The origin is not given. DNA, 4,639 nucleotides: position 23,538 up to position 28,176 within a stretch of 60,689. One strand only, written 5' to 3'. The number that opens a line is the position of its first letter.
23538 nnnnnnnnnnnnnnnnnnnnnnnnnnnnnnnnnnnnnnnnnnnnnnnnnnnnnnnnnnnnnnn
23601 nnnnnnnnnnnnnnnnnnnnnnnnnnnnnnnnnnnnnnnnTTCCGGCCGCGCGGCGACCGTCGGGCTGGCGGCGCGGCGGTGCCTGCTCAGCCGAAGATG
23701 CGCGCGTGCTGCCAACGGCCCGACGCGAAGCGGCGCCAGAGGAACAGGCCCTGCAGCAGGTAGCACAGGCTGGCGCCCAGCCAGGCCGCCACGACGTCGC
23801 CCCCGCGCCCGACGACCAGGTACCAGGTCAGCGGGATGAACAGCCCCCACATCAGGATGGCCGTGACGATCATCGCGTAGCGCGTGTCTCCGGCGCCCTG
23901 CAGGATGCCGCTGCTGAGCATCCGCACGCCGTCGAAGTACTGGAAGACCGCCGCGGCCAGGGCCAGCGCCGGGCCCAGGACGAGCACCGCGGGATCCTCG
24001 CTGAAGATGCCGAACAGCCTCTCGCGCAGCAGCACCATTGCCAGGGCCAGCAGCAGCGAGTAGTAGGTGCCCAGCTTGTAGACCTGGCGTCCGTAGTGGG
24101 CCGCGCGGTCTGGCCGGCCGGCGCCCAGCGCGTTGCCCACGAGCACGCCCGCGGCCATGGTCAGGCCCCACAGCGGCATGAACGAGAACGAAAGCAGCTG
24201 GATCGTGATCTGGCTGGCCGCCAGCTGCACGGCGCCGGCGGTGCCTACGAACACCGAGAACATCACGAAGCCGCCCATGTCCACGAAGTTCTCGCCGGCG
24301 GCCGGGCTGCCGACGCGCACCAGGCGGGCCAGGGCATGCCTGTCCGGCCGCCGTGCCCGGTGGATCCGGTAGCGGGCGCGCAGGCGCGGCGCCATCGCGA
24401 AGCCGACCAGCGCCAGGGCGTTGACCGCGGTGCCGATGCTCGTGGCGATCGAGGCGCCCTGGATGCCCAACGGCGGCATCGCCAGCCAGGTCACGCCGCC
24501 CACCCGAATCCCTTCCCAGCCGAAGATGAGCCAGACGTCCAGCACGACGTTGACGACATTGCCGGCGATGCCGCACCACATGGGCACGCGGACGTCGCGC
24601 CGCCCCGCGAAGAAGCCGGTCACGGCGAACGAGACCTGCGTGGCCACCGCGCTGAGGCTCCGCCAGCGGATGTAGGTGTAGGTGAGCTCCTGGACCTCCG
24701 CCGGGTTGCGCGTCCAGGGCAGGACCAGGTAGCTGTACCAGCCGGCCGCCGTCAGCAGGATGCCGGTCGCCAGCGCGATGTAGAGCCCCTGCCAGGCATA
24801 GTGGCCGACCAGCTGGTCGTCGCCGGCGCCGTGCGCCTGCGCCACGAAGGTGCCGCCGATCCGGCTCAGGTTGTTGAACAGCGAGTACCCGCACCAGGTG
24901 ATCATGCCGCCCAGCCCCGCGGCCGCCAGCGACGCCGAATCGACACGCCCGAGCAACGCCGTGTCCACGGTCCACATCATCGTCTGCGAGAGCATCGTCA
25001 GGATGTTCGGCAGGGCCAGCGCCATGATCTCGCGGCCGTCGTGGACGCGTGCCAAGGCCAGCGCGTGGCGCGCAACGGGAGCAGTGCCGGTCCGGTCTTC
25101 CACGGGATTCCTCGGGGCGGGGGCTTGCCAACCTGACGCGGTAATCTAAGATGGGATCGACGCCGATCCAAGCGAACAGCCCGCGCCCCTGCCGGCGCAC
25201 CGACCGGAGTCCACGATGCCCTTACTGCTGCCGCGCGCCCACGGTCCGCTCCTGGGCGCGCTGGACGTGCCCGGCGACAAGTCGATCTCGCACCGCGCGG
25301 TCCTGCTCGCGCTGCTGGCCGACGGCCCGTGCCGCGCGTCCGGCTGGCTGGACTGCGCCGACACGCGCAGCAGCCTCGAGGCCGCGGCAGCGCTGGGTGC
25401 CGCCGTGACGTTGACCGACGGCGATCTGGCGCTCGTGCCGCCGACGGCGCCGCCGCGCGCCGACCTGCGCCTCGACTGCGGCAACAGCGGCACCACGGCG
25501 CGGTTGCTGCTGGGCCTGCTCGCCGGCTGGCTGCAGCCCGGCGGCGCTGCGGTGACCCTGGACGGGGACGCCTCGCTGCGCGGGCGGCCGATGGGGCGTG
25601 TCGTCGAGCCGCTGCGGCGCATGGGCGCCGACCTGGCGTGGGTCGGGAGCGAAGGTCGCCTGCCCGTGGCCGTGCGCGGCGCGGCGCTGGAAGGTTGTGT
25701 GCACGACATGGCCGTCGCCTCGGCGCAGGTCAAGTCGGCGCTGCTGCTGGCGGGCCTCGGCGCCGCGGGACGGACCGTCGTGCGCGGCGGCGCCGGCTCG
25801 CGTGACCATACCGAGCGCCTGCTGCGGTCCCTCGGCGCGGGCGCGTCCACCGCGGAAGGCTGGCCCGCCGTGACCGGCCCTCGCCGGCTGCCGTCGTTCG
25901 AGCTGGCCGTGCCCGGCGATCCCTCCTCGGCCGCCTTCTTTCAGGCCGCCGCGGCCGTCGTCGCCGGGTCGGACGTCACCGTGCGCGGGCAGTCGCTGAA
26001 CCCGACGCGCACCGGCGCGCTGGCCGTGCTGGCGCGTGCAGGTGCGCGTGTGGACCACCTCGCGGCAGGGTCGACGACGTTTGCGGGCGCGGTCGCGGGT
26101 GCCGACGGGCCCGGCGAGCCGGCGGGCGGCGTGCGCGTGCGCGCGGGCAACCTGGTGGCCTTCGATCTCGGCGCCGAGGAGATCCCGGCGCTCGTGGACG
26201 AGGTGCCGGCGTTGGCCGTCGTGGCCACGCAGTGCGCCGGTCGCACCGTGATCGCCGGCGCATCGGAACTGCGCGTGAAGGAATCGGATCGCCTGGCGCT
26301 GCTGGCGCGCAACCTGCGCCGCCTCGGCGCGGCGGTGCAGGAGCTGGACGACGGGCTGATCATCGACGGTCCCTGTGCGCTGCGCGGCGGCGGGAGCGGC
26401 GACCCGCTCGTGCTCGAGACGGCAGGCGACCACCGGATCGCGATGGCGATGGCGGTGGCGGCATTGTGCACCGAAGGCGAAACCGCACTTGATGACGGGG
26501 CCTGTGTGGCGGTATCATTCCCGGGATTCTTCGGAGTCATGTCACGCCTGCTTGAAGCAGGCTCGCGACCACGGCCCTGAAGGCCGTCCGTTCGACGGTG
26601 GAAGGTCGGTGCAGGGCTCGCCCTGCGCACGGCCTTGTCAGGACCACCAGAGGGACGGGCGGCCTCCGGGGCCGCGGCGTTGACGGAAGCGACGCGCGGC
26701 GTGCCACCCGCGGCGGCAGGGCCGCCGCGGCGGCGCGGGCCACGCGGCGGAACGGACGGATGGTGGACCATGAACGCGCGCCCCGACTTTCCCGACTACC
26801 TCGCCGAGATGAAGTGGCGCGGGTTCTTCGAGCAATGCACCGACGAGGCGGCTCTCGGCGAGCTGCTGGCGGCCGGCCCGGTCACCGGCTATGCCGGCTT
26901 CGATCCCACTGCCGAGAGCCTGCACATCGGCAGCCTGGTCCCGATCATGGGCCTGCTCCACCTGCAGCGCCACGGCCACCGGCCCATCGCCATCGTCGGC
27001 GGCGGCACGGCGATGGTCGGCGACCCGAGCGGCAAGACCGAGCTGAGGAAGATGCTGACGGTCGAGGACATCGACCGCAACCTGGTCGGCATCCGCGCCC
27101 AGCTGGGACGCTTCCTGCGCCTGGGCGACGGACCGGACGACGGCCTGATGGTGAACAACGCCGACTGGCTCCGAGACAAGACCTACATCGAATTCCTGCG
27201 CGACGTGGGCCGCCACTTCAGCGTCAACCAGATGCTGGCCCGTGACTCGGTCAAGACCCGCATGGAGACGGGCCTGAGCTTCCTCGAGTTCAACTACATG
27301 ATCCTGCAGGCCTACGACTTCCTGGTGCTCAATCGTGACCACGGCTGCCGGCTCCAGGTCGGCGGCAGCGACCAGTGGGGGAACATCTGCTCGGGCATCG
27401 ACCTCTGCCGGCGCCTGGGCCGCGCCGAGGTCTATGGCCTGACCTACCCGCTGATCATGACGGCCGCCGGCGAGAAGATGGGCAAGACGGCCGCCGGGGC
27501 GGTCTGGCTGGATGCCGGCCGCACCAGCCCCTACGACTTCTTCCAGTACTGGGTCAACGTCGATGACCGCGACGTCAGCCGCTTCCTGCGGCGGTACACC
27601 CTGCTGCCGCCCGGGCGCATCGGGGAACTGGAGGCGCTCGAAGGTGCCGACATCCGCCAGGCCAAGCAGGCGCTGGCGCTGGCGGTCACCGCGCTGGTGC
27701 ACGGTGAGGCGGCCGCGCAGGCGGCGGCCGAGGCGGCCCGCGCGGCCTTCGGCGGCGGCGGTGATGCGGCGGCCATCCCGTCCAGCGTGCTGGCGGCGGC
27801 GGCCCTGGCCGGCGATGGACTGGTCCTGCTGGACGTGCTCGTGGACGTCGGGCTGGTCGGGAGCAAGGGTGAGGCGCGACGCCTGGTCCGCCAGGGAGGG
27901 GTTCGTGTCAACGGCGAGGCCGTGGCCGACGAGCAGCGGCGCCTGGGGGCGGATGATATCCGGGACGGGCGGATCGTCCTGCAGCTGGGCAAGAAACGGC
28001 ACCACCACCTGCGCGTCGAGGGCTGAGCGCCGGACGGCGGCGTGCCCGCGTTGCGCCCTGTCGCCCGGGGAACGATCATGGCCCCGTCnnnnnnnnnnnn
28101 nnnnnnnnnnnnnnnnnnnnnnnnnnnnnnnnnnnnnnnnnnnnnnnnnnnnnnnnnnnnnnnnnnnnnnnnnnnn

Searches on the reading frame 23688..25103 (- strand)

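Call 6: search_protein_families(library=pfam, proteins=[window:23688-25103:-], max_evalue=0.01)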
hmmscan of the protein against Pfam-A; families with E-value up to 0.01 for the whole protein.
window:23688-25103:- (471 aa): 2 families
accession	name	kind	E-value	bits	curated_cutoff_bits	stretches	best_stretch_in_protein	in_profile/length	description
PF01554.23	MatE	-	8.4e-52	175.5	24.9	2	267-427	1-160/161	MatE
PF21036.3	EryCIII-like_N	-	9.1e-05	22.7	27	1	209-303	104-171/216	Erythromycin biosynthesis protein CIII-like, N-terminal domain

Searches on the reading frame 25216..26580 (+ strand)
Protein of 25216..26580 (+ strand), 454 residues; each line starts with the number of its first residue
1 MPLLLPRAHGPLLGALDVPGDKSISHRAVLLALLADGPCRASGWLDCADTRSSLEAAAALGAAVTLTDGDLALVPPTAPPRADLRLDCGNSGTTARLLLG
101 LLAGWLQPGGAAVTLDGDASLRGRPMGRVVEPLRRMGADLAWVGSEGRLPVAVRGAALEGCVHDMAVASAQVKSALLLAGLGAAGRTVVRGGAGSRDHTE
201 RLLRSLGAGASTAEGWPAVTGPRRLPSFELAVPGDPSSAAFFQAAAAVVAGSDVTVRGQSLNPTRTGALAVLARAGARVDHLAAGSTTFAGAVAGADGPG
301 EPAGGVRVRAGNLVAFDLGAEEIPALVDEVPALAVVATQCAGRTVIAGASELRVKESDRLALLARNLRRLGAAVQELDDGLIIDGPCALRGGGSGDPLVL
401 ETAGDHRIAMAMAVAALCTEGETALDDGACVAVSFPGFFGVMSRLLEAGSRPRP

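Call 6: search_protein_families(library=pfam, proteins=[window:25216-26580:+], max_evalue=0.01)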
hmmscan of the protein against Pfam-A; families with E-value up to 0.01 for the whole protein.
window:25216-26580:+ (454 aa): 1 family
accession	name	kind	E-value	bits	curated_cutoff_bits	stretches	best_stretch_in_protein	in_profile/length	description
PF00275.25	EPSP_synthase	-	4.4e-99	332.5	22.8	1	9-442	4-417/417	EPSP synthase (3-phosphoshikimate 1-carboxyvinyltransferase)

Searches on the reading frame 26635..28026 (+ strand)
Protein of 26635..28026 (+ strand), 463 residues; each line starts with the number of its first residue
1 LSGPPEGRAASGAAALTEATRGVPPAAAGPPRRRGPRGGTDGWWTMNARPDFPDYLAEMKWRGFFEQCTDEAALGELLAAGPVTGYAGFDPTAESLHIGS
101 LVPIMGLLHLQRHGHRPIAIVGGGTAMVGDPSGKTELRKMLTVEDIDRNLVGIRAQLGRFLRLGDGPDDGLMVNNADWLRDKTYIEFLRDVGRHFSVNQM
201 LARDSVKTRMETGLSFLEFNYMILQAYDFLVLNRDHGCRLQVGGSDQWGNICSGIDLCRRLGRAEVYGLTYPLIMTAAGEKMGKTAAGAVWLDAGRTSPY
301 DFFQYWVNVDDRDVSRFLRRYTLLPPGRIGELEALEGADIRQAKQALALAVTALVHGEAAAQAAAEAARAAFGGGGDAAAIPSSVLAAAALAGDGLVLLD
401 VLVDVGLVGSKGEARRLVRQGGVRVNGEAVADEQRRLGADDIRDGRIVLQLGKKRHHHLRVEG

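Call 6: search_protein_families(library=pfam, proteins=[window:26635-28026:+], max_evalue=0.01)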
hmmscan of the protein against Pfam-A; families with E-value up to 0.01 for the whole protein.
window:26635-28026:+ (463 aa): 4 families
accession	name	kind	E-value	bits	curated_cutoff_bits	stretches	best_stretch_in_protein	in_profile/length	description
PF00579.31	tRNA-synt_1b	-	8.1e-81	272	21.1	1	81-372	4-291/292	tRNA synthetases class I (W and Y)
PF22421.1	SYY_C-terminal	-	3.3e-10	40.2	27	1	392-457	15-81/83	Tyrosine--tRNA ligase SYY-like C-terminal domain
PF01479.30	S4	-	8.7e-09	35.4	22.8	1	399-441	4-46/48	S4 domain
PF16714.10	TyrRSs_C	-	0.0029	17.8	30.6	1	401-431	26-56/120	Tyrosyl-tRNA synthetase C-terminal domain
